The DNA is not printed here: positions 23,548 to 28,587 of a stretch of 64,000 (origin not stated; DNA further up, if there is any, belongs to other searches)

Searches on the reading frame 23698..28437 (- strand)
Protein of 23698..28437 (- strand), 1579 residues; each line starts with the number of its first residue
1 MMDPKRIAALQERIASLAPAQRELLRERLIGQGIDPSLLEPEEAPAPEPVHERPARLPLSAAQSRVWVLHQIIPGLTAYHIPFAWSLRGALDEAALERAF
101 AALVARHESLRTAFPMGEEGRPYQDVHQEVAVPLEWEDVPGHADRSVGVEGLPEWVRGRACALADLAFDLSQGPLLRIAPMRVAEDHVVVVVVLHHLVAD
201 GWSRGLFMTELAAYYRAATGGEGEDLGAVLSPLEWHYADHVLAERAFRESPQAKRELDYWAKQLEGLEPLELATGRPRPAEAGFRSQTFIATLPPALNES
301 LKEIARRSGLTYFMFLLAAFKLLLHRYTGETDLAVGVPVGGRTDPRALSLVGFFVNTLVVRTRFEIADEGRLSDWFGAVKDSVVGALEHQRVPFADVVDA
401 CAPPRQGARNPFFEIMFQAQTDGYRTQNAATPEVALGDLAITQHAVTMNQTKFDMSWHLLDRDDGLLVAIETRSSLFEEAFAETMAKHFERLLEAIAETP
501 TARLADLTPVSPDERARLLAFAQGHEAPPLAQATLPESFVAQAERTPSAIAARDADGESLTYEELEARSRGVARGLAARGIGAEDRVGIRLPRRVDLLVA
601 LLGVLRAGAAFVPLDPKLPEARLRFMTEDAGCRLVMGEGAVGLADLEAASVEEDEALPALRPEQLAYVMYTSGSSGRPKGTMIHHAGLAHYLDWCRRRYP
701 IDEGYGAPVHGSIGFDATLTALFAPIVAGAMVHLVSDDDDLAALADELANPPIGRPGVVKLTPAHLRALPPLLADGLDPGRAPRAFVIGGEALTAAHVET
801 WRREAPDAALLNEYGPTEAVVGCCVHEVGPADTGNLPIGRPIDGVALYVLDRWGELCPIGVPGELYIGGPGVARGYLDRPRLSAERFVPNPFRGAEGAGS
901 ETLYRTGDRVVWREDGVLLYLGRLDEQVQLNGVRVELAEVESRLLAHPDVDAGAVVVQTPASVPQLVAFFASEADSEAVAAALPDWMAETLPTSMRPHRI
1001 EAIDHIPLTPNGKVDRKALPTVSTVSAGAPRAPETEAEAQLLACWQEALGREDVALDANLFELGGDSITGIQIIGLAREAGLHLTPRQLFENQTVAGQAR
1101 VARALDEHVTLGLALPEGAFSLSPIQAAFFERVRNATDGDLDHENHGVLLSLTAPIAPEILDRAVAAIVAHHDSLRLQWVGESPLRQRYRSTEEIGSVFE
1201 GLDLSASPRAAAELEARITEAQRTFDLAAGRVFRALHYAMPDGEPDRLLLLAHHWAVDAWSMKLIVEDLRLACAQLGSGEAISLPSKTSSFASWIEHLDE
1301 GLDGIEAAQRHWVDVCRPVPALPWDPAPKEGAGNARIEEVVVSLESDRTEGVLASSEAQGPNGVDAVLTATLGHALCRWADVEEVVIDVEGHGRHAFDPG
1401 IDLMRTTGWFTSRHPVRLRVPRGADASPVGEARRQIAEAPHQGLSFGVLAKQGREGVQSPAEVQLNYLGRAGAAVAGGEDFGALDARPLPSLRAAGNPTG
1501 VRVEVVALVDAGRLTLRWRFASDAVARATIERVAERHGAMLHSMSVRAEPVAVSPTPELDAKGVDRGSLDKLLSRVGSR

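Call 10: search_protein_families(library=pfam, proteins=[window:23698-28437:-], max_evalue=0.00001)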
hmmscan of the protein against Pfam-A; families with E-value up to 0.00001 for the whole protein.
window:23698-28437:- (1579 aa): 4 families
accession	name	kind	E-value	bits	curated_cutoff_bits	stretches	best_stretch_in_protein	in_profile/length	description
PF00668.25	Condensation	-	6.7e-137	457.3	30.6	2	57-519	5-456/456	Condensation domain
PF00501.34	AMP-binding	-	6.9e-70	236.2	29.9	1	541-877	3-384/384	AMP-binding enzyme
PF00550.31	PP-binding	-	3.2e-13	50.1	20.8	1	1040-1099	2-64/67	Phosphopantetheine attachment site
PF13193.12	AMP-binding_C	-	1.3e-09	39.2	24.5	1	939-1013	1-76/76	AMP-binding enzyme C-terminal domain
